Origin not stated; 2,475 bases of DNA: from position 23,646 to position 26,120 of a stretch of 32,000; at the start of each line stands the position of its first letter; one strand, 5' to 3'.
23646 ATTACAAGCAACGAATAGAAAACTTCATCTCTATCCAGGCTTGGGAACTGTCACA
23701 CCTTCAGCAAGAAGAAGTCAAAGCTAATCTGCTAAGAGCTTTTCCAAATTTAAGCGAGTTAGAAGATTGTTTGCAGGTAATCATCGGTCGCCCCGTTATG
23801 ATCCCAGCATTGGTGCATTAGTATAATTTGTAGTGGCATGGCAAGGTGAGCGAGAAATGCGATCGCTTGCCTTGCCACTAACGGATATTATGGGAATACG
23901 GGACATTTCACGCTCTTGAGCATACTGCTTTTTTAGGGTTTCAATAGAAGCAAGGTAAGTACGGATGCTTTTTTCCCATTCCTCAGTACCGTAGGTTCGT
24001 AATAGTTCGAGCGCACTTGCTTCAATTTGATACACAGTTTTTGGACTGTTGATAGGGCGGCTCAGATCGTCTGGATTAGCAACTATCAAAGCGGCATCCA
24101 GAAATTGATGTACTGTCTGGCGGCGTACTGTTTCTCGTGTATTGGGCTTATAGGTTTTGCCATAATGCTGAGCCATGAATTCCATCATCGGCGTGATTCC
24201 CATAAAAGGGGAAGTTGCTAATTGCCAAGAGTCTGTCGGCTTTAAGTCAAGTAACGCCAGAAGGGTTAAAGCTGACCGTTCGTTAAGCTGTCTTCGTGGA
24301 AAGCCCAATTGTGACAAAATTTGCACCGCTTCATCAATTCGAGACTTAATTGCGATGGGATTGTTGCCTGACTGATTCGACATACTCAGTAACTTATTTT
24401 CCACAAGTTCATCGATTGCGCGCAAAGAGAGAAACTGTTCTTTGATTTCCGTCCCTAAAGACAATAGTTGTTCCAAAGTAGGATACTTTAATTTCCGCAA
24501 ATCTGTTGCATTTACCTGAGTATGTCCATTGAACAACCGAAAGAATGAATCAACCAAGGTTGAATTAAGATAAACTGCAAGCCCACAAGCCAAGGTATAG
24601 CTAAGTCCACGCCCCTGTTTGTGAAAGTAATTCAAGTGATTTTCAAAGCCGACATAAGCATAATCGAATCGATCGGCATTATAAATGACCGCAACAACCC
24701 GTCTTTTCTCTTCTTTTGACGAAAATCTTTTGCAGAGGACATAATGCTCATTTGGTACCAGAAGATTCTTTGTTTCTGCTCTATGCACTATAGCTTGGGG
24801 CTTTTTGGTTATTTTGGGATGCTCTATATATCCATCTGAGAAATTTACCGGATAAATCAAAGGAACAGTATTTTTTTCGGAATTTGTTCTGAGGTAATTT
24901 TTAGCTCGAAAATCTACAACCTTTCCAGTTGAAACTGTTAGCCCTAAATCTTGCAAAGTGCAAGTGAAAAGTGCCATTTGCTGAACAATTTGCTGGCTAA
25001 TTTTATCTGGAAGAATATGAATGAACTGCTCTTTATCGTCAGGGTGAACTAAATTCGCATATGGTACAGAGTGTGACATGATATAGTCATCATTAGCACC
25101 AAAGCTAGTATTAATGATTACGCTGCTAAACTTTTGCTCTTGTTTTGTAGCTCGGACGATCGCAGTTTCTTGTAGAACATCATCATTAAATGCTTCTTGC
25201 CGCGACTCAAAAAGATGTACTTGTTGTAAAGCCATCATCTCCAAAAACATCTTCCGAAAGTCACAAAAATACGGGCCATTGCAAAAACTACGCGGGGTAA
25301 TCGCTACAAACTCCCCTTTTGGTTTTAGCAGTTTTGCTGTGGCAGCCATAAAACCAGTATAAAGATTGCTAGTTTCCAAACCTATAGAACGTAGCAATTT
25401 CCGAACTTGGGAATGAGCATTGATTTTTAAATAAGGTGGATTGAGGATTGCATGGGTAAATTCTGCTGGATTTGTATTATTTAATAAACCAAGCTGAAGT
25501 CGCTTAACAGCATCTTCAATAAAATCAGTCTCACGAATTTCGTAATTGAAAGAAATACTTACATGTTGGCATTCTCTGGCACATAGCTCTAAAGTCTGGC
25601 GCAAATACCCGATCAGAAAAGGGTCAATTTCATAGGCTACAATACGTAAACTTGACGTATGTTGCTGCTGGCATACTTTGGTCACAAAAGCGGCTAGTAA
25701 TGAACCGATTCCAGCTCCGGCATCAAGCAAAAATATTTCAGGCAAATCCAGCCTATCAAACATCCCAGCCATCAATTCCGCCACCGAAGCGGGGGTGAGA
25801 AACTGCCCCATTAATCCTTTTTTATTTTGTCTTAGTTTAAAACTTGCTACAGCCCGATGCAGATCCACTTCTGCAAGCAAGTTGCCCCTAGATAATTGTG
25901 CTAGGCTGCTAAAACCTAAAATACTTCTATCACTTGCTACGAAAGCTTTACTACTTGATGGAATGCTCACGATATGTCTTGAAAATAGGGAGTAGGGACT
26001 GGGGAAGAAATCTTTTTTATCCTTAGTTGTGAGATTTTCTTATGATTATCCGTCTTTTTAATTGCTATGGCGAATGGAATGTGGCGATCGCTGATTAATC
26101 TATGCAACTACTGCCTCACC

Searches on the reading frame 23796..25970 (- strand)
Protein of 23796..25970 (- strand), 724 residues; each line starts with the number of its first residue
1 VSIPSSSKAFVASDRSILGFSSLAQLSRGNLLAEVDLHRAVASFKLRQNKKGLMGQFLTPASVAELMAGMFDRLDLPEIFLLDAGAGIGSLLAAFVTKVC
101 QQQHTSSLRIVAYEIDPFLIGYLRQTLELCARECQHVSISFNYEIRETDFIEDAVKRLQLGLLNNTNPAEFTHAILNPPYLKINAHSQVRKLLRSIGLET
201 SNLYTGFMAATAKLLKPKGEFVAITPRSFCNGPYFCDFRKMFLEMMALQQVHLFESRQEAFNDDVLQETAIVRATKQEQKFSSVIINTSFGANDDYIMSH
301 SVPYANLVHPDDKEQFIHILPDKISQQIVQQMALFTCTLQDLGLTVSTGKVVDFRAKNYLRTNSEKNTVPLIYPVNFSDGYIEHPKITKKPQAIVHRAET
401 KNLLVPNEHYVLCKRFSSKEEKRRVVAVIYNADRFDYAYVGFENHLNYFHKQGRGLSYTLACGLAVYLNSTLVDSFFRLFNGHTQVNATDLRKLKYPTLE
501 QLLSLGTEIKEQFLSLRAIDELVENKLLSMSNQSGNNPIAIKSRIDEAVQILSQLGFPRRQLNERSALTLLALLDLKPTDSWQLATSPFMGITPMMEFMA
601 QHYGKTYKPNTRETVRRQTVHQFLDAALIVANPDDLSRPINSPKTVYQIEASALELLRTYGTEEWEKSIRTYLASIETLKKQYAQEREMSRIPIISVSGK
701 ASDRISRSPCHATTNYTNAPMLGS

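Call 11: search_protein_families(library=pfam, proteins=[window:23796-25970:-], max_evalue=0.001)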
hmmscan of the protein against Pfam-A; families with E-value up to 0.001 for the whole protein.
window:23796-25970:- (724 aa): 3 families
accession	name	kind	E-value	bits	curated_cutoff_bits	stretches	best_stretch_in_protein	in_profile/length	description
PF17728.7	BsuBI_PstI_RE_N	-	1.2e-51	174.7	27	1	543-680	2-139/140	BsuBI/PstI restriction endonuclease HTH domain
PF07669.17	Eco57I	-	2.4e-09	38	25.3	1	159-258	69-168/171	Eco57I restriction-modification methylase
PF02384.22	N6_Mtase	-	1.2e-05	25.2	20.4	1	48-221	19-179/311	N-6 DNA Methylase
